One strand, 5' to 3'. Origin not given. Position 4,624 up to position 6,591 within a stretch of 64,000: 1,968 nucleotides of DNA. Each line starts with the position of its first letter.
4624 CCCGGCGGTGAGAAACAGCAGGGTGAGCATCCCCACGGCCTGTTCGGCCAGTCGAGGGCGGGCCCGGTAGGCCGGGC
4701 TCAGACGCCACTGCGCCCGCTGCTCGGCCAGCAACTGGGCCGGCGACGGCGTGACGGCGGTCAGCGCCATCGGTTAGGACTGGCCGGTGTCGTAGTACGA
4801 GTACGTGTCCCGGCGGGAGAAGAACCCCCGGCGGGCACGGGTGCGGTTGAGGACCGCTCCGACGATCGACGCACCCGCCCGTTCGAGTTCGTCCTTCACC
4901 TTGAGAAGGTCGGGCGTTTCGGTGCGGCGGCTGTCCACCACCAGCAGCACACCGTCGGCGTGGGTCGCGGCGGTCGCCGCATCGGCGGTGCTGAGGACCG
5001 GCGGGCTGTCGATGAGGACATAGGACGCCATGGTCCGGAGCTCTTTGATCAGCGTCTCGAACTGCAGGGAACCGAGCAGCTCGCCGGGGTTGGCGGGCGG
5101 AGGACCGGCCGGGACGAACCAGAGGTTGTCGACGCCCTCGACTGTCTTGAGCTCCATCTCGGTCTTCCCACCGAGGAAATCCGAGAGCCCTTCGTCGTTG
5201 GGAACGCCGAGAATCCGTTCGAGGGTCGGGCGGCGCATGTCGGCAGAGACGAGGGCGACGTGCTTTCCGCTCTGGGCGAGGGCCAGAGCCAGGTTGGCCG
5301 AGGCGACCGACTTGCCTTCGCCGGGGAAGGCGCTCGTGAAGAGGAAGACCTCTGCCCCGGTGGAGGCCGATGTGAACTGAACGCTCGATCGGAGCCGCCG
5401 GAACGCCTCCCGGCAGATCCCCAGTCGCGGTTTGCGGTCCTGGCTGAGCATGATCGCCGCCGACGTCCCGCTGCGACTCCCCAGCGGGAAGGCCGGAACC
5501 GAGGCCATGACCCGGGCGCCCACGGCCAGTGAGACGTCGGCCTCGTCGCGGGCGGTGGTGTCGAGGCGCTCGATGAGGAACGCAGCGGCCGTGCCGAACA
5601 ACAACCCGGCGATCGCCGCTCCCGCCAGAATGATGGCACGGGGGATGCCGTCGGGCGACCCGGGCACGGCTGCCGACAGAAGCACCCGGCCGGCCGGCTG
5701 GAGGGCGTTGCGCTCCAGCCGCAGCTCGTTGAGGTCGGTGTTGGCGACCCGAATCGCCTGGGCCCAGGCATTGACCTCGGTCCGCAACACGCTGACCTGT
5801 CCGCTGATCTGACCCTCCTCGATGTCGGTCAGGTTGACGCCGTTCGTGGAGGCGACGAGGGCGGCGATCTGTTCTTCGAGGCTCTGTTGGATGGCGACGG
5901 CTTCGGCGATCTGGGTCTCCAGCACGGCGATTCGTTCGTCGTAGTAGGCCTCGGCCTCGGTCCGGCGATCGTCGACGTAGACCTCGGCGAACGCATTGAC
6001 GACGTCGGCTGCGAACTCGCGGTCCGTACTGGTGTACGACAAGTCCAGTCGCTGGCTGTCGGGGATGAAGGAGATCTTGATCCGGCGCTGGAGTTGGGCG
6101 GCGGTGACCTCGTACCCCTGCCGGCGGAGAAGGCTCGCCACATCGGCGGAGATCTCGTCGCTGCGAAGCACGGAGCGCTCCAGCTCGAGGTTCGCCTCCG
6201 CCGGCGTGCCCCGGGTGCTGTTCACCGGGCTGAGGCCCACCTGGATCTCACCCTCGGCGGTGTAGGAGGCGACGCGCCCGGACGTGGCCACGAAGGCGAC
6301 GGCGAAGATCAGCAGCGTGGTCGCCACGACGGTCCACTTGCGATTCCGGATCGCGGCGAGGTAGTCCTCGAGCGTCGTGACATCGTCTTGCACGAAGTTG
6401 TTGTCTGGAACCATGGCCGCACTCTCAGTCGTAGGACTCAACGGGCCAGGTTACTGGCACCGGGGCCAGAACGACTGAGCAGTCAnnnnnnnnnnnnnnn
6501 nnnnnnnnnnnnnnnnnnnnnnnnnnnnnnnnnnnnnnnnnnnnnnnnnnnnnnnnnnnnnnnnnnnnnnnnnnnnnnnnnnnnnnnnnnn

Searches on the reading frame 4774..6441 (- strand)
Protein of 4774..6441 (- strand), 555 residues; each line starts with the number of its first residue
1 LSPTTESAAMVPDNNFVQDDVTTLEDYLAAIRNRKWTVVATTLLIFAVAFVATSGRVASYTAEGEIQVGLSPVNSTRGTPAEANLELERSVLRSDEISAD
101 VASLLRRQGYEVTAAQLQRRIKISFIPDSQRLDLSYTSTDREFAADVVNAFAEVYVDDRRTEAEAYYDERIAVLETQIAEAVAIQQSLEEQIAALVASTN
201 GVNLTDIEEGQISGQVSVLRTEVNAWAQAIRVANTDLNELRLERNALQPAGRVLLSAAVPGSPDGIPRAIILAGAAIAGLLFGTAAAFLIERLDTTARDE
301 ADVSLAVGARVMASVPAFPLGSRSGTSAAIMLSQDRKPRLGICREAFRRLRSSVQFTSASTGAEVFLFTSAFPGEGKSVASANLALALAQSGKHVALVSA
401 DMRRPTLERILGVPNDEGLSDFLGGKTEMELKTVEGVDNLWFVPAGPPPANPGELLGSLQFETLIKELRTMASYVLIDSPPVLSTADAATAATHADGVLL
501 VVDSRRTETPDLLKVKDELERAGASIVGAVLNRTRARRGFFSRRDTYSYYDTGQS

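Call 6: search_protein_families(library=pfam, proteins=[window:4774-6441:-], max_evalue=0.001)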
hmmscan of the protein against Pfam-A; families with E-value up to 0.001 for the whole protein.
window:4774-6441:- (555 aa): 4 families
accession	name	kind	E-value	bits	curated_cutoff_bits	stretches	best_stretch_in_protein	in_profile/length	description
PF01656.29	CbiA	-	2.2e-07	31.3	25.4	1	374-537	9-86/125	CobQ/CobB/MinD/ParA nucleotide binding domain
PF10609.15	ParA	-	4.5e-07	30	27.1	1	366-532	6-173/246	NUBPL iron-transfer P-loop NTPase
PF13614.12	AAA_31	-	1.1e-05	25.9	27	1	374-504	12-149/177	AAA domain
PF09140.17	MipZ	-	7.4e-05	22.6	20.7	1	374-499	11-126/262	ATPase MipZ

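Call 65: search_protein_families(library=ncbifam, proteins=[window:4774-6441:-], max_evalue=0.00001)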
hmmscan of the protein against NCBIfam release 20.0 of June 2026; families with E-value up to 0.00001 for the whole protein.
window:4774-6441:- (555 aa): 11 families
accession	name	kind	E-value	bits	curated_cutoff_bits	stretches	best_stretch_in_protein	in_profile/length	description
TIGR01007.1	eps_fam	subfamily_domain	4.1e-44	150.6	108.05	1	345-538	1-194/204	polysaccharide biosynthesis tyrosine autokinase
TIGR01005.1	eps_transp_fam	subfamily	7.4e-44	150.1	411.7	2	342-535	525-719/754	exopolysaccharide transport protein family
TIGR03018.1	pepcterm_TyrKin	hypoth_equivalog_domain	5e-36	124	230.65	1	344-532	12-207/207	XrtA-associated tyrosine autokinase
NF008568.0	PRK11519.1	equivalog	8.8e-35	120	1068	1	343-550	506-711/720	tyrosine-protein kinase Wzc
TIGR03029.1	EpsG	equivalog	2e-34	119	313.8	1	343-532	83-273/274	chain length determinant protein tyrosine kinase EpsG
NF007350.0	PRK09841.1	equivalog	2.5e-31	108.6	1248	1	344-555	512-723/726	tyrosine-protein kinase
TIGR01969.1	minD_arch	subfamily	3.5e-20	72.2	201.75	1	369-543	6-179/251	cell division ATPase MinD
TIGR01968.1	minD_bact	equivalog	2.9e-12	46.5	212.9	1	364-535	2-174/261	septum site-determining protein MinD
TIGR03007.1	pepcterm_ChnLen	equivalog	6.4e-11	41.2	278.85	1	252-317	397-462/498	XrtA system polysaccharide chain length determinant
TIGR03017.1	EpsF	equivalog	7.5e-09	34.8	422.75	0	169-315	300-443/444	chain length determinant protein EpsF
NF041546.1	ParA_partition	equivalog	1.3e-06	28.1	180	0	461-508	66-112/203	ParA family partition ATPase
